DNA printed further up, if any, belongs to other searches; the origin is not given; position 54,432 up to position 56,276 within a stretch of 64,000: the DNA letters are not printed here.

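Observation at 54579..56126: A regulator-of-G-protein-signalling domain fused to a START lipid-binding-like domain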

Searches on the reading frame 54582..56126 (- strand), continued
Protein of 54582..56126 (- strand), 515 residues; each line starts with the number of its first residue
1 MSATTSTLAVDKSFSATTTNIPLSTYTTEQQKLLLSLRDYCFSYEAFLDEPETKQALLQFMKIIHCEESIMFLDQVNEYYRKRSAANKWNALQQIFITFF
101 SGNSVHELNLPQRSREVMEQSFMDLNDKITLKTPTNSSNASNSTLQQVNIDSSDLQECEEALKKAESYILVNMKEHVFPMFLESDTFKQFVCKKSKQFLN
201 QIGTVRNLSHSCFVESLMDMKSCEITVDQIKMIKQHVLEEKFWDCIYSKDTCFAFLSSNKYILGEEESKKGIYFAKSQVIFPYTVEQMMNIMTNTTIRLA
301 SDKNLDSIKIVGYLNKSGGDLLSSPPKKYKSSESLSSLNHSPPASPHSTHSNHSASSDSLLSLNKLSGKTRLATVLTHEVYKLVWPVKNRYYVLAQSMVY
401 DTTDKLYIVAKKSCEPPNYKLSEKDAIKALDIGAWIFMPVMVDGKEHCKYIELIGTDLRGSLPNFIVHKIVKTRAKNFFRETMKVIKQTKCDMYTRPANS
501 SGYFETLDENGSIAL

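Call 54: list_cluster_members(proteins=[P0013, P0016, P0024, P0045, P0056, P0068, P0074, P0082, P0096, P0144])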
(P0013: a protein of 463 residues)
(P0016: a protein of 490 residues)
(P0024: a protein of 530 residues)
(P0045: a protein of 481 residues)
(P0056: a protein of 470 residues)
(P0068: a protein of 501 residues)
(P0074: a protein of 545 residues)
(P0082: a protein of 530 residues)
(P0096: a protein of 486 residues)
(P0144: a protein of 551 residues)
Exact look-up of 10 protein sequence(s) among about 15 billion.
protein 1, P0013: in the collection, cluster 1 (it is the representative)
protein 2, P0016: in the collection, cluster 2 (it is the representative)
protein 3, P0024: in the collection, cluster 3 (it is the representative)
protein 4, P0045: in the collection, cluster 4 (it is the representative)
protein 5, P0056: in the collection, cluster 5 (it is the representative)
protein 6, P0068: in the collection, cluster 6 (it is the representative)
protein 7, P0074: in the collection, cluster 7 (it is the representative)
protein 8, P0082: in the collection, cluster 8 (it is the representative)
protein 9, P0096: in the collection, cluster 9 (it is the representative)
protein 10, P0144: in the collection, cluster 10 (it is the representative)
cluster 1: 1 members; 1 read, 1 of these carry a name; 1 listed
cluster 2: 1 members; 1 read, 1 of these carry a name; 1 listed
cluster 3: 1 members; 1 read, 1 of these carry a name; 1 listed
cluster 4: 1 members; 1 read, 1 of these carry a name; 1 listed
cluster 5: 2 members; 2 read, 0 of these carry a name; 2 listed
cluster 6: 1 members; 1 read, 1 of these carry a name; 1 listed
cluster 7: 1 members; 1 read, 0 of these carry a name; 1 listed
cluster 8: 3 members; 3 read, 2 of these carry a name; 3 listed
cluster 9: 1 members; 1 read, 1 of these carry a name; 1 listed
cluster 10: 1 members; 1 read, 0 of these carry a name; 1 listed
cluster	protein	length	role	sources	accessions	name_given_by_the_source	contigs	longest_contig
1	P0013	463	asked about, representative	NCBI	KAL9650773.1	hypothetical protein ABK040_001823 [Willaertia magna]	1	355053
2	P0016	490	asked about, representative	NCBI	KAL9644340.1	hypothetical protein ABK040_005799 [Willaertia magna]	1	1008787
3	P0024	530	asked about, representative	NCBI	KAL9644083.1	hypothetical protein ABK040_005549 [Willaertia magna]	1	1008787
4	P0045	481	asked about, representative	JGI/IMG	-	hypothetical protein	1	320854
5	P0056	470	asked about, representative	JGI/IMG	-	-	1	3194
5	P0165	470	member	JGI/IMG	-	-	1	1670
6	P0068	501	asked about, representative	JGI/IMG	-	hypothetical protein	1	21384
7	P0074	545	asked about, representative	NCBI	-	-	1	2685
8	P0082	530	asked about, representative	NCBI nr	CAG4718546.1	unnamed protein product [Naegleria fowleri]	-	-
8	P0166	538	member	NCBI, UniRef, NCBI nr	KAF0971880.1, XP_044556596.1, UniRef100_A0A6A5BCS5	hypothetical protein FDP41_010103 [Naegleria fowleri] | RGS domain-containing protein n=1 Tax=Naegleria fowleri TaxID=5763 RepID=A0A6A5BCS5_NAEFO | uncharacterized protein FDP41_010103 [Naegleria fowleri]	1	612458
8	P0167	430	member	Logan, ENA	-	-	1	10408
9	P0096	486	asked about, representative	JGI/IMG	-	hypothetical protein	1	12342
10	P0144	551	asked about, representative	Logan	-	-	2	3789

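Call 55: find_encoding_contigs(protein=P0045, flank=6000, max_places=2)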
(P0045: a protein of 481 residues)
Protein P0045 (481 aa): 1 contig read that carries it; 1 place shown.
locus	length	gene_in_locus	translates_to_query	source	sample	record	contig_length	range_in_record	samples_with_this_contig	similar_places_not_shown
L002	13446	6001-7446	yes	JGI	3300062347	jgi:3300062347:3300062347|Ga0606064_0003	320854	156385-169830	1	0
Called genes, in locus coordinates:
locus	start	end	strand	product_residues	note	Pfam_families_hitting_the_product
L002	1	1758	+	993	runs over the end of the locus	PF00168:C2, PF23025:YbjQ_2, PF23128:C2CD5_C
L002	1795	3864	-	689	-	PF01457:Peptidase_M8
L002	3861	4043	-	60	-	-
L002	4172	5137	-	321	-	-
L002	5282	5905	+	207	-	-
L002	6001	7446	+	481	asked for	PF00615:RGS, PF01852:START (faint)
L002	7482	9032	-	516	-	PF13424:TPR_12 (faint), PF13428:TPR_14 (faint), PF14559:TPR_19 (faint), PF00515:TPR_1 (faint), PF13181:TPR_8 (faint), PF25575:TPR_BSK1_C (weak), PF07719:TPR_2 (weak), PF13414:TPR_11, +5 more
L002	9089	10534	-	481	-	PF04577:Glyco_transf_61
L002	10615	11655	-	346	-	PF03151:TPT, PF00892:EamA (weak)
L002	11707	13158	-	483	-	PF09258:Glyco_transf_64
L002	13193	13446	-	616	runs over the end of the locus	-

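Call 56: find_encoding_contigs(protein=P0062, flank=6000, max_places=2)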
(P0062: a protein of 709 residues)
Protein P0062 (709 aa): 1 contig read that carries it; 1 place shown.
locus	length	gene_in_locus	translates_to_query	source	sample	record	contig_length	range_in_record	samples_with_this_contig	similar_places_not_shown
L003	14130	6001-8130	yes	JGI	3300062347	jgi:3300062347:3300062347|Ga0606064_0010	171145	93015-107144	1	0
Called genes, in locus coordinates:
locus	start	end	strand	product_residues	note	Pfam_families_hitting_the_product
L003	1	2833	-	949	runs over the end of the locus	PF00270:DEAD, PF00271:Helicase_C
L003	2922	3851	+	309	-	PF09724:Dcc1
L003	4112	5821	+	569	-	PF02146:SIR2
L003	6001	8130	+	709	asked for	PF00615:RGS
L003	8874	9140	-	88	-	-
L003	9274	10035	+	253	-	PF01661:Macro (weak)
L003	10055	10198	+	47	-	-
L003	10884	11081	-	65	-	-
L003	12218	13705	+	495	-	PF12796:Ank_2, PF24521:Ank_KRIT1 (faint), PF00023:Ank, PF13637:Ank_4, PF13857:Ank_5 (weak), PF12796:Ank_2, PF13637:Ank_4 (weak), PF12796:Ank_2 (weak), +1 more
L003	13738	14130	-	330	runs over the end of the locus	PF00561:Abhydrolase_1 (weak)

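Call 57: search_protein_families(library=pfam, proteins=[P0021, P0025, P0026, P0103, P0146, P0148, P0093, P0145, P0027, P0046], max_evalue=0.01)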
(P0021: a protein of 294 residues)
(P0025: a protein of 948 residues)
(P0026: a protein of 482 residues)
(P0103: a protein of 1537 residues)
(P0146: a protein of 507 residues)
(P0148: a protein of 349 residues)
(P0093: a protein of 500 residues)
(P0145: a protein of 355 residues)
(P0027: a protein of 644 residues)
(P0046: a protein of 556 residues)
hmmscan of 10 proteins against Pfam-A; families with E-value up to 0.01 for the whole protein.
P0021 (294 aa): 1 family
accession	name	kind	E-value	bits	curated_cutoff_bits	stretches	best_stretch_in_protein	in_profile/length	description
PF01852.25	START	-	1.4e-08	34.8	22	1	117-266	57-202/207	START domain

P0025 (948 aa): 1 family
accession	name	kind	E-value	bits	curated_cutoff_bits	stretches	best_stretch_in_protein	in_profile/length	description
PF01852.25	START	-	0.00039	20.3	22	1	712-922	19-205/207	START domain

P0026 (482 aa): 2 families
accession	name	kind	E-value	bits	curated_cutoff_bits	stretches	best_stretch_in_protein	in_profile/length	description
PF00615.24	RGS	-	5.5e-10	40.1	23.9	1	99-187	40-116/117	Regulator of G protein signaling domain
PF01852.25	START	-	1.8e-06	27.9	22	1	243-457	16-206/207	START domain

P0103 (1537 aa): 2 families
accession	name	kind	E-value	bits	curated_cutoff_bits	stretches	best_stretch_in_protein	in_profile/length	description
PF01852.25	START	-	1.5e-95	318.9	22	5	834-1023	12-202/207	START domain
PF00169.35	PH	-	6.3e-11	43.2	25.1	1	23-121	4-102/105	PH domain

P0146 (507 aa): 2 families
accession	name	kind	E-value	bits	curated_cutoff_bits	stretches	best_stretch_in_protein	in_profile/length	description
PF00069.31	Pkinase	-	1.1e-20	74.6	31.7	1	5-102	156-263/263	Protein kinase domain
PF07714.23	PK_Tyr_Ser-Thr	-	4.5e-11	43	23.1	1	11-98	169-256/258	Protein tyrosine and serine/threonine kinase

P0148 (349 aa): 0 families

P0093 (500 aa): 1 family
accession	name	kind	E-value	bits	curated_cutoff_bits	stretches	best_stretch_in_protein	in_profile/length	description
PF00615.24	RGS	-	0.0016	19.2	23.9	1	55-204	3-115/117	Regulator of G protein signaling domain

P0145 (355 aa): 0 families

P0027 (644 aa): 3 families
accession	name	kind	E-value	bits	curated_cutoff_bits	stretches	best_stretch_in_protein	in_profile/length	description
PF04940.18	BLUF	-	4.4e-22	78.4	25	1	493-587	1-91/92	Sensors of blue-light using FAD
PF00615.24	RGS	-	8e-18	65.4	23.9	1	27-149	2-117/117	Regulator of G protein signaling domain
PF11274.14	DUF3074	-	0.0044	17.4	27.5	0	297-378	36-123/185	Protein of unknown function (DUF3074)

P0046 (556 aa): 4 families
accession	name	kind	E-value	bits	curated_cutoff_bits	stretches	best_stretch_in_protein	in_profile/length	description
PF04940.18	BLUF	-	9.3e-27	93.4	25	1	418-512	1-92/92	Sensors of blue-light using FAD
PF00615.24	RGS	-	1e-10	42.5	23.9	1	10-124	2-116/117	Regulator of G protein signaling domain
PF01852.25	START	-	2.3e-10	40.6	22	1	166-369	9-204/207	START domain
PF24787.1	TEX47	-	0.0011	19.1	25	1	418-524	2-116/192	Testis-expressed protein 47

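Call 58: find_encoding_contigs(protein=P0006, flank=10000, max_places=2)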
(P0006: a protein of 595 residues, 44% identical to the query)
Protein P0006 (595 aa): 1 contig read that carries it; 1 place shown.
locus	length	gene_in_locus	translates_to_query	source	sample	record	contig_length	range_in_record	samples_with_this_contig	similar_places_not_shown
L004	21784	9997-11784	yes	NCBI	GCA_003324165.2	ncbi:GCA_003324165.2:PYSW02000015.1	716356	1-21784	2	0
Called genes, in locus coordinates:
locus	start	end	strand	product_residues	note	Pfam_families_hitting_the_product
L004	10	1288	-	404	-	-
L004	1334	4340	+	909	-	PF00615:RGS (weak)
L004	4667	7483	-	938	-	-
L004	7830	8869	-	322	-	PF00149:Metallophos, PF12850:Metallophos_2 (faint)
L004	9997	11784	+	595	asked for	PF00615:RGS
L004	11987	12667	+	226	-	-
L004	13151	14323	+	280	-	PF00756:Esterase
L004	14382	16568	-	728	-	-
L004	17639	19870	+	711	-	PF03109:ABC1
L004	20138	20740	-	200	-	-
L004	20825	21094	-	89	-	PF00651:BTB (weak)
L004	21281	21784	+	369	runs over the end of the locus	PF08449:UAA, PF00892:EamA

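Call 59: find_encoding_contigs(protein=P0004, flank=10000, max_places=2)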
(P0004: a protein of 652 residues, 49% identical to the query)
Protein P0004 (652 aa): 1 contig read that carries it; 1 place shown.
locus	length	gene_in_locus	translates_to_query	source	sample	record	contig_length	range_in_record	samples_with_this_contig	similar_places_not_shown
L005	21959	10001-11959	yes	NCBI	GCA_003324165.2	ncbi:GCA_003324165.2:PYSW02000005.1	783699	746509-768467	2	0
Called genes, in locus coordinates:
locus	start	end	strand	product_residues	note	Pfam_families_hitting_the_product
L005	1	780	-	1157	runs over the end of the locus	-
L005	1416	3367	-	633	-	-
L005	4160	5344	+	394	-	PF07063:HGLS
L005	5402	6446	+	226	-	PF13774:Longin (weak), PF00957:Synaptobrevin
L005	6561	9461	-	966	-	PF02493:MORN (weak)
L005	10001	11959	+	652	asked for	PF00615:RGS, PF01852:START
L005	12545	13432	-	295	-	-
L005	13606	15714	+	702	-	-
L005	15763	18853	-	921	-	-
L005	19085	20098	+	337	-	-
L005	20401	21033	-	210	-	PF13475:DUF4116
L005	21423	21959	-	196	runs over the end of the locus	-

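Call 63: find_homologous_proteins(query=P0046, max_evalue=0.00001)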
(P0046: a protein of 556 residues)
Query P0046 (556 aa): 1 proteins with E <= 0.00001 among 7524 candidates.
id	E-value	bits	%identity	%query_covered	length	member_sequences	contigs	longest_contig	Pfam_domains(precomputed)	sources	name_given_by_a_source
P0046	0.0e+0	1244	100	100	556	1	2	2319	PF00615.25,PF01852.26,PF04940.19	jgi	jgi:hypothetical protein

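Call 64: find_encoding_contigs(protein=P0046, flank=3000, max_places=3)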
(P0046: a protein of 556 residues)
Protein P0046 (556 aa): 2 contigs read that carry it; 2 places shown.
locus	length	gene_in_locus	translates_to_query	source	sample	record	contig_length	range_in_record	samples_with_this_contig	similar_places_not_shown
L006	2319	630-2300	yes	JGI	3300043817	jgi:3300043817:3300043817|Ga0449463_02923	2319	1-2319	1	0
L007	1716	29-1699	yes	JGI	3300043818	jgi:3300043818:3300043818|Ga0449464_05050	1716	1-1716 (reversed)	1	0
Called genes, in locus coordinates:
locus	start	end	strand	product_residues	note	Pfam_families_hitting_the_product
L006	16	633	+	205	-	PF00390:malic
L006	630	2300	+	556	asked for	PF00615:RGS, PF01852:START, PF04940:BLUF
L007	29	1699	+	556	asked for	PF00615:RGS, PF01852:START, PF04940:BLUF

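Call 65: find_encoding_contigs(protein=P0076, flank=5000, max_places=3)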
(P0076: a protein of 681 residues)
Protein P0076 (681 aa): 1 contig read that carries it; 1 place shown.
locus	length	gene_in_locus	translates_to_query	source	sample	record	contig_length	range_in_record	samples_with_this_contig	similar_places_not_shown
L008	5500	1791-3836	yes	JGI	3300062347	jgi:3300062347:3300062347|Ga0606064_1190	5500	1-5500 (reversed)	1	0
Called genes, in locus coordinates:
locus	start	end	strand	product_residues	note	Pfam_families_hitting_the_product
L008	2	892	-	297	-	?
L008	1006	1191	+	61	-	-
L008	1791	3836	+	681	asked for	PF00615:RGS, PF01852:START (weak), PF04940:BLUF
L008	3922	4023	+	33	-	-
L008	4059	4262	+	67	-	-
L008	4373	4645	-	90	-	-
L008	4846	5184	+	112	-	-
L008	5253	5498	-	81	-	?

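Call 73: search_solved_structures(query=A2, max_evalue=0.001, show_alignments=0)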
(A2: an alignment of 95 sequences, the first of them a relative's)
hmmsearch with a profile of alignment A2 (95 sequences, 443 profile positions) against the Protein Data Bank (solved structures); distinct sequences matched with E-value up to 0.001: 73 (the best 60 are shown).
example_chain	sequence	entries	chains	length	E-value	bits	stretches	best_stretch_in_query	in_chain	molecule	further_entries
2ode_B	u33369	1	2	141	7.7e-23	84.2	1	26-157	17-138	Regulator of G-protein signaling 8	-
2jm5_A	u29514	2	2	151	1.8e-22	83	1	26-157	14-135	Regulator of G-protein signaling 18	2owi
2dlv_A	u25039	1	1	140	3.5e-22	82.1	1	26-153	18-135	Regulator of G-protein signaling 18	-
5do9_B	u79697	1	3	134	5e-22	81.6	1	26-152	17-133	Regulator of G-protein signaling 8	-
2ihd_A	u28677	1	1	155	1.3e-21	80.2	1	26-152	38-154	Regulator of G-protein signaling 8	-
2crp_A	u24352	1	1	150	1.4e-21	80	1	16-153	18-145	Regulator of G-protein signaling 5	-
1ezt_A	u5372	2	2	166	1.5e-21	80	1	16-157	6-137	REGULATOR OF G-PROTEIN SIGNALING 4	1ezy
2ihb_B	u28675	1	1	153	2.8e-21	79.1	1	9-151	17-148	Regulator of G-protein signalling 10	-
2oj4_A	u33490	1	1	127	3.5e-21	78.8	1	26-152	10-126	Regulator of G-protein signaling 3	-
6am3_X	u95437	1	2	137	3.7e-21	78.7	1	26-154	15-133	Regulator of G-protein signaling 17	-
2ik8_B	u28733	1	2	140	4.3e-21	78.5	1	26-154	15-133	Regulator of G-protein signaling 16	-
1zv4_X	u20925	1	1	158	6.2e-21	78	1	25-154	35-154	Regulator of G-protein signaling 17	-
2bt2_A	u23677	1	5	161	7.2e-21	77.8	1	26-154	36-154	REGULATOR OF G-PROTEIN SIGNALING 16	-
3c7l_A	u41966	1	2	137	9.6e-21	77.3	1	26-150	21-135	Regulator of G-protein signaling 16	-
3c7k_B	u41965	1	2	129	9.7e-21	77.3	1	26-150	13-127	Regulator of G-protein signaling 16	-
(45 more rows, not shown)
